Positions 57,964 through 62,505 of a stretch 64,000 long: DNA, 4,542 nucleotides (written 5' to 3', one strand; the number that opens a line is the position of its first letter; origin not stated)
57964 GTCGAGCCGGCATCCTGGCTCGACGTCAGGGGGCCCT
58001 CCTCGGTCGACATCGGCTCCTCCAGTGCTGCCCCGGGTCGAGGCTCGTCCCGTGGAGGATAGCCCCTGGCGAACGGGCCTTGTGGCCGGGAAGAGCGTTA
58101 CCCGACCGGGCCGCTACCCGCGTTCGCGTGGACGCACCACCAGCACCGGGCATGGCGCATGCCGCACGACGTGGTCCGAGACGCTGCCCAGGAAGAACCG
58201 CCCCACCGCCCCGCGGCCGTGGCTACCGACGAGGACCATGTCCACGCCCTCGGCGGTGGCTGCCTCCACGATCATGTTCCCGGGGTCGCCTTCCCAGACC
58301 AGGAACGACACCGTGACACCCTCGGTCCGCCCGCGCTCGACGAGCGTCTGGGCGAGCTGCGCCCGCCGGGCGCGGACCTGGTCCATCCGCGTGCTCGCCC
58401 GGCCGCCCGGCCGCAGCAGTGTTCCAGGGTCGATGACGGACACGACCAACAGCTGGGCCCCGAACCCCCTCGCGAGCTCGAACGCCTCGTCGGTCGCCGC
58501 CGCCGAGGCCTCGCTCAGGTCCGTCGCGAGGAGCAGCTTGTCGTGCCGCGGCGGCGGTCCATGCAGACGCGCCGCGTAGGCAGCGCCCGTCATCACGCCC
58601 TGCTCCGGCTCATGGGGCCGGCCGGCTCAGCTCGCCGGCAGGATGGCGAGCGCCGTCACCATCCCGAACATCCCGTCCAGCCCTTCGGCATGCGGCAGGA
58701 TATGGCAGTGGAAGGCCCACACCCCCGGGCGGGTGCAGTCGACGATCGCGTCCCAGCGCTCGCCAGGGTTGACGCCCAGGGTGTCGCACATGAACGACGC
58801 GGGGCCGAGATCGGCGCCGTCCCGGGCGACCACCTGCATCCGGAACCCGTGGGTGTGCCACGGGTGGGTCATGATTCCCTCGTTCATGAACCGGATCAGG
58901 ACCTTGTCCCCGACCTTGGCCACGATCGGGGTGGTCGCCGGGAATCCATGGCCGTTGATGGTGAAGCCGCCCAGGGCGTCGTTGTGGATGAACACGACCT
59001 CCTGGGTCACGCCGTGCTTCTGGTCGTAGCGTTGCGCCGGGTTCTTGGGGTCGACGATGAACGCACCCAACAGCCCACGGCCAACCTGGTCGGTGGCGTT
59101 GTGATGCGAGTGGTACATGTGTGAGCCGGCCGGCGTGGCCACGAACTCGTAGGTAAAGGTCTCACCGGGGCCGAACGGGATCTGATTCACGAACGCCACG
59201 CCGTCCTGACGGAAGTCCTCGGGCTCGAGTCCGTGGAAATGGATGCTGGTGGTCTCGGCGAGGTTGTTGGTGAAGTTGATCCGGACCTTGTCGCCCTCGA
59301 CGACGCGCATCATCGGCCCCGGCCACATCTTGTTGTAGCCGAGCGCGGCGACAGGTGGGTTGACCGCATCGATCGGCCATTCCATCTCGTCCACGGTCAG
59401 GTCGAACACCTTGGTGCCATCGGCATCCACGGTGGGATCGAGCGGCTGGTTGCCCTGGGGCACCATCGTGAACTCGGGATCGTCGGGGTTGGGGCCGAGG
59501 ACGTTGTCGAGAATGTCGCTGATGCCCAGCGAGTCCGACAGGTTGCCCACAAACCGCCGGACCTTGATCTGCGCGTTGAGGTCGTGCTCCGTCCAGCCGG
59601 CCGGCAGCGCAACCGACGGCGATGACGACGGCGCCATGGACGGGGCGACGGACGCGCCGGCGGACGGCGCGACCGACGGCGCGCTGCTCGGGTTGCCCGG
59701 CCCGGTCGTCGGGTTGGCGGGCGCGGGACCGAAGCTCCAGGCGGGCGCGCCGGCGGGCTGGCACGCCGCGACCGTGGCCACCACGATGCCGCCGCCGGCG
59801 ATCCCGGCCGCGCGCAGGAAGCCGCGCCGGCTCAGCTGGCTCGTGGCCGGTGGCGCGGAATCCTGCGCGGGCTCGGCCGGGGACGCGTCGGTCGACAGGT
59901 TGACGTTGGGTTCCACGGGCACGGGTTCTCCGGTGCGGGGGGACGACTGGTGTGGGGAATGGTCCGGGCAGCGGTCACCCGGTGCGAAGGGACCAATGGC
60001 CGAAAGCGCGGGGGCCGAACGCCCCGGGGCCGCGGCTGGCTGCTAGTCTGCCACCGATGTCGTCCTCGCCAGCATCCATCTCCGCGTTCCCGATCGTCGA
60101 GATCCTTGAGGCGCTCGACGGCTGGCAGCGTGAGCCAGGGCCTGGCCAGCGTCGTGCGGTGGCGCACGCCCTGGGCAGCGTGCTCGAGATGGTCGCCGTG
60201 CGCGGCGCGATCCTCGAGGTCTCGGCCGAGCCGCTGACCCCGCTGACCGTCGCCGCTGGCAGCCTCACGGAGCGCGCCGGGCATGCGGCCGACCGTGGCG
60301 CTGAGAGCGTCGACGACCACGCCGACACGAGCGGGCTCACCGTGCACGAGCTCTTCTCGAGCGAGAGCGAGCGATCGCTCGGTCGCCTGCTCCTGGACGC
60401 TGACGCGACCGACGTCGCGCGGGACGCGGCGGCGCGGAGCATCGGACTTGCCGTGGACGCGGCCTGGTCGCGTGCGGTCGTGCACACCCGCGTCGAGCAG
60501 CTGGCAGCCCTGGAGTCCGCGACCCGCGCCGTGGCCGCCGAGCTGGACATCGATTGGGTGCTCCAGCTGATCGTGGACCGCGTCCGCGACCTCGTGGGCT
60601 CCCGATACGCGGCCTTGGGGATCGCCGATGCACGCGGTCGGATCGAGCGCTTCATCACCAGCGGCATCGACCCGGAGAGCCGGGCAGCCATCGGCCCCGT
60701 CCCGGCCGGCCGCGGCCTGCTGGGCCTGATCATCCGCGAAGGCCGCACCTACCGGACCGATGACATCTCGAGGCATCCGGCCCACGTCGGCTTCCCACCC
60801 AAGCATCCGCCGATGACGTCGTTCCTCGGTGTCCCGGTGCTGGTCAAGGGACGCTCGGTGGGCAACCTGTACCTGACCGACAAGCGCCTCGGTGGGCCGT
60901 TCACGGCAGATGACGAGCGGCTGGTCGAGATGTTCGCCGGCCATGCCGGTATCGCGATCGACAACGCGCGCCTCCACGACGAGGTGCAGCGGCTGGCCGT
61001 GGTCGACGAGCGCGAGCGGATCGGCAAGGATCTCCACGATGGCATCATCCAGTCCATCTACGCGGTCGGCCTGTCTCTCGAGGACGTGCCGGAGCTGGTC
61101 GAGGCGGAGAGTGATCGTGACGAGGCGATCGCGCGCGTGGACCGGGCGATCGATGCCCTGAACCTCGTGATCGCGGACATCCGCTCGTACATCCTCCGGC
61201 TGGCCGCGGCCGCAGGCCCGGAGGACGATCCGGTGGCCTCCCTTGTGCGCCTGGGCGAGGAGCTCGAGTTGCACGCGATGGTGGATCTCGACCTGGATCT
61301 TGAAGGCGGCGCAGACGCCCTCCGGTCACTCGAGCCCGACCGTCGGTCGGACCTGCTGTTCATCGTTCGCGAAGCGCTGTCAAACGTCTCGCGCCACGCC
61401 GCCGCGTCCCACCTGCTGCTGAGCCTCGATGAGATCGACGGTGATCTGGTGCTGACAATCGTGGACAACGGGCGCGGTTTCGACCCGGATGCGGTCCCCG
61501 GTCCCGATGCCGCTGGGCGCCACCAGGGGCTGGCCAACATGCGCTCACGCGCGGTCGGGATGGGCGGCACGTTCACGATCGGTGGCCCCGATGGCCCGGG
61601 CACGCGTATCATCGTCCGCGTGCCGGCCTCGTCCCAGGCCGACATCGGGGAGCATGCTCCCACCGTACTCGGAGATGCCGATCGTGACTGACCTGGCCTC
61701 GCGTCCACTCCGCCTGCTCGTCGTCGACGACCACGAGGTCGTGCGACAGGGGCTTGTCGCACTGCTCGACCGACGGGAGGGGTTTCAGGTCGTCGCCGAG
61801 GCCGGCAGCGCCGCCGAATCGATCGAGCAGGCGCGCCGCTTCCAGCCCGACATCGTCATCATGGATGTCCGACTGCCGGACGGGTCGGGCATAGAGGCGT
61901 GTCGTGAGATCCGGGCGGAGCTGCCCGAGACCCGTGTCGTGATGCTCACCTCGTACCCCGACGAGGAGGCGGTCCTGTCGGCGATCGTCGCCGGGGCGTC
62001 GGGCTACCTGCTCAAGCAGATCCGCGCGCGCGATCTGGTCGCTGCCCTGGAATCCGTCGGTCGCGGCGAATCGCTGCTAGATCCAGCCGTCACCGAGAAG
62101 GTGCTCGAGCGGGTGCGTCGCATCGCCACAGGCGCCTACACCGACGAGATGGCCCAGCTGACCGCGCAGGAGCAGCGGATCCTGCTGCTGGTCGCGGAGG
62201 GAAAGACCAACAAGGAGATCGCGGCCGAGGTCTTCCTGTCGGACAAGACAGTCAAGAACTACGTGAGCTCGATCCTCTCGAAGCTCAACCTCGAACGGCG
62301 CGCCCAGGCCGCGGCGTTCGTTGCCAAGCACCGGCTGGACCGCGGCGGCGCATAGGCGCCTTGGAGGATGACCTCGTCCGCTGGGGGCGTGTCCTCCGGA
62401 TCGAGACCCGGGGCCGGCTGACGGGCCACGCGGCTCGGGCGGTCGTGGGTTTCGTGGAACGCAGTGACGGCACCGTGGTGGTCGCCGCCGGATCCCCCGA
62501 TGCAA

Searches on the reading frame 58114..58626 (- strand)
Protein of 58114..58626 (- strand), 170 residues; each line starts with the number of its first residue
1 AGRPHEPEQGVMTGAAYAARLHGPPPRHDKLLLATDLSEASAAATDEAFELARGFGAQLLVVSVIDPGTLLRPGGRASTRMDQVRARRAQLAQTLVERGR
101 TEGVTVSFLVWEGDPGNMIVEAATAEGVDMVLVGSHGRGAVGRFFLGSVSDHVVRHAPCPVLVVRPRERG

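Call 49: search_protein_families(library=pfam, proteins=[window:58114-58626:-], max_evalue=0.0001)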
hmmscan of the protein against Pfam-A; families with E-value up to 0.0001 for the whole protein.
window:58114-58626:- (170 aa): 1 family
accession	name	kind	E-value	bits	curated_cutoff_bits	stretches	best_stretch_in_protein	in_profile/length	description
PF00582.32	Usp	-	3.5e-37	128.5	24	1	29-165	3-141/141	Universal stress protein family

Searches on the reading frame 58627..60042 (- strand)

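Call 49: search_protein_families(library=pfam, proteins=[window:58627-60042:-], max_evalue=0.0001)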
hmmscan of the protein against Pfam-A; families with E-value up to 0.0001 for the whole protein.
window:58627-60042:- (471 aa): 3 families
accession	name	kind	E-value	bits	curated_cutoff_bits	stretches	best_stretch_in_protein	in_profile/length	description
PF07732.21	Cu-oxidase_3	-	1.7e-35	122.1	21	1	231-334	15-118/119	Multicopper oxidase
PF07731.20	Cu-oxidase_2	-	1.1e-24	87.1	20.4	2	361-453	23-124/137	Multicopper oxidase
PF00394.28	Cu-oxidase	-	7.1e-06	26.6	21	1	359-464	38-148/157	Multicopper oxidase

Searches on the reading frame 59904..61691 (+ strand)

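Call 49: search_protein_families(library=pfam, proteins=[window:59904-61691:+], max_evalue=0.0001)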
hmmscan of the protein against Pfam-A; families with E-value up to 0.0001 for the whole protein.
window:59904-61691:+ (595 aa): 6 families
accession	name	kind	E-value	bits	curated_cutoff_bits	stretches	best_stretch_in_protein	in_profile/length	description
PF13185.12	GAF_2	-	1.3e-22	80.9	28.6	1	214-353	2-136/136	GAF domain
PF01590.32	GAF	-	1.8e-17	64.6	22.4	1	219-352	5-133/133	GAF domain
PF02518.31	HATPase_c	-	2.6e-12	47.6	26.4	1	482-575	4-109/111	Histidine kinase-, DNA gyrase B-, and HSP90-like ATPase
PF07730.19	HisKA_3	-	5.8e-08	33.6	24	1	369-434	1-64/68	Histidine kinase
PF13581.12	HATPase_c_2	-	8e-07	29.6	27.4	1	474-537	22-90/127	Histidine kinase-like ATPase domain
PF13492.12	GAF_3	-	7.9e-05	23.5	27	0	302-354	78-129/129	GAF domain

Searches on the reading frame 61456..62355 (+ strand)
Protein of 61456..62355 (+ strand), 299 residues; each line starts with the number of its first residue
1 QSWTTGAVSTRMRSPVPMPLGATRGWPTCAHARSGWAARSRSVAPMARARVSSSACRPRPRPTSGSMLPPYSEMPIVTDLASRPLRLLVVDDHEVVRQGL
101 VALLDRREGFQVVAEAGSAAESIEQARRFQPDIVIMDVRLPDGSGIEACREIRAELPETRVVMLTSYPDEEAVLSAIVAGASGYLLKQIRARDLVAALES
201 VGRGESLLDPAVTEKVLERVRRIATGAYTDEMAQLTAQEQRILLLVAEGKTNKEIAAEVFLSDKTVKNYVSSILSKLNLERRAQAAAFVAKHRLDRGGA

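Call 49: search_protein_families(library=pfam, proteins=[window:61456-62355:+], max_evalue=0.0001)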
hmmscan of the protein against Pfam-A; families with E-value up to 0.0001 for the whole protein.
window:61456-62355:+ (299 aa): 3 families
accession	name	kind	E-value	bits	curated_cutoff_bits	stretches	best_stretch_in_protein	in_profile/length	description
PF00072.30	Response_reg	-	4.6e-29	101.3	30.2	1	88-198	2-110/111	Response regulator receiver domain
PF00196.25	GerE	-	1.1e-17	63.8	23.5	1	234-288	2-56/57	Bacterial regulatory proteins, luxR family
PF08281.18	Sigma70_r4_2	-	1.7e-07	31.2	25.7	1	230-277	6-54/54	Sigma-70, region 4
